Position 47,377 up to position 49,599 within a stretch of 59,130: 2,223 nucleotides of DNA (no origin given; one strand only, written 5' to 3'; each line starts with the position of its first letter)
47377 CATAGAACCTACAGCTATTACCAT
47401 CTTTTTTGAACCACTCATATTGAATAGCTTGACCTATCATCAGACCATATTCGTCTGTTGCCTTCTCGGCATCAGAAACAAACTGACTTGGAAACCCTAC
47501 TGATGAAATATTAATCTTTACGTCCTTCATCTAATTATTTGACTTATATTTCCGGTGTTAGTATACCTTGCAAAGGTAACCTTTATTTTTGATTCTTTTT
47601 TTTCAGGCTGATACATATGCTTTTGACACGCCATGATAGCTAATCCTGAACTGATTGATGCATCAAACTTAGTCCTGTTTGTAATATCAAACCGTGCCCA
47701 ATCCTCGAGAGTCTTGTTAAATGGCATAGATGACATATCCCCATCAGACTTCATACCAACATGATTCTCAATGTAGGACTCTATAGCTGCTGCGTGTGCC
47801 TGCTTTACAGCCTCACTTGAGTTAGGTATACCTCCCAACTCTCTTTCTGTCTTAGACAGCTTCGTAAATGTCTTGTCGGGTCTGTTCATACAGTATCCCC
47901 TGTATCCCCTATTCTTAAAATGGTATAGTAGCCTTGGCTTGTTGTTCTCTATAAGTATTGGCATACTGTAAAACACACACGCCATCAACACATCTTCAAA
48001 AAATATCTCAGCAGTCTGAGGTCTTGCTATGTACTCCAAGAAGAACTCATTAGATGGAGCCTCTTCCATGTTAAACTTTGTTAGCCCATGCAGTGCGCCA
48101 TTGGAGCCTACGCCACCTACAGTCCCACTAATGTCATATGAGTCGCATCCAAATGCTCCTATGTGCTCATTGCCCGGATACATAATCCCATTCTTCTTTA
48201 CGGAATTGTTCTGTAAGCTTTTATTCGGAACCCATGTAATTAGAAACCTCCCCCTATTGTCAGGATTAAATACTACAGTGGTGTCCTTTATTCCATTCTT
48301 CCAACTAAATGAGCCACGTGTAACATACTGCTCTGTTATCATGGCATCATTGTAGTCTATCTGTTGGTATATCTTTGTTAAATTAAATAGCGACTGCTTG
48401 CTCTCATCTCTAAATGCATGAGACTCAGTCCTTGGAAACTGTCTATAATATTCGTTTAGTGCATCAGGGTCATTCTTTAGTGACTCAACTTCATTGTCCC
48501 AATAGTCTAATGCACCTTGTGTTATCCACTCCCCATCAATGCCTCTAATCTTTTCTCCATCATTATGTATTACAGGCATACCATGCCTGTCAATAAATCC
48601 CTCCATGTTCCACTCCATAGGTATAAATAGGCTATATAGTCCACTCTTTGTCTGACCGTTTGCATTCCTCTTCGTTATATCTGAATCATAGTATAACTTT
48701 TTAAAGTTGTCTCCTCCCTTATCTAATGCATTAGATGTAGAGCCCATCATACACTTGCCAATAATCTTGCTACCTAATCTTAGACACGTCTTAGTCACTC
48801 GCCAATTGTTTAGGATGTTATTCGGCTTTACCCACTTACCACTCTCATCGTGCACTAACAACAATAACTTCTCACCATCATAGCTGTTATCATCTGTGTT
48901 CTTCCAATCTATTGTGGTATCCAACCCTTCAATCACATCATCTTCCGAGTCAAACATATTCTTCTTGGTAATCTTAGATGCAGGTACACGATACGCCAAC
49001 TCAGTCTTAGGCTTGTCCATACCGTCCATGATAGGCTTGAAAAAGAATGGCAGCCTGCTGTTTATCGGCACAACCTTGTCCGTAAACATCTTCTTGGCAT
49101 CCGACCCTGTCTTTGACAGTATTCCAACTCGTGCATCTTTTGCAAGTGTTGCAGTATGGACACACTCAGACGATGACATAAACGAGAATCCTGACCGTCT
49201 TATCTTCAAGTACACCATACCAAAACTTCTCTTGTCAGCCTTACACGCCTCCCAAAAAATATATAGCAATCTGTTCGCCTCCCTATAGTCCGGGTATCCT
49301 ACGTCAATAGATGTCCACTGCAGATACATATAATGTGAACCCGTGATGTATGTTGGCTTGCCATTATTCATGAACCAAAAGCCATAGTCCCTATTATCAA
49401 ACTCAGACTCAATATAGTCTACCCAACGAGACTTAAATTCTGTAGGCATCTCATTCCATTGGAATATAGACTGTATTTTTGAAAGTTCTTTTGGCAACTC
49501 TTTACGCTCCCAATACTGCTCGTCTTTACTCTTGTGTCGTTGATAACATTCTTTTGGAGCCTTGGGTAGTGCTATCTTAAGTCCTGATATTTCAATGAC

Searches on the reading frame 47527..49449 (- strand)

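Call 46: search_protein_families(library=phrogs, proteins=[window:47527-49449:-], max_evalue=0.00001)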
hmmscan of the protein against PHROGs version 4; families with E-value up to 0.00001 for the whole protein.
window:47527-49449:- (640 aa): 1 family
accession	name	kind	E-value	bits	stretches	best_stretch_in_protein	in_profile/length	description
phrog_6681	-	head and packaging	1.1e-162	544.1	1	5-636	87-752/758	terminase large subunit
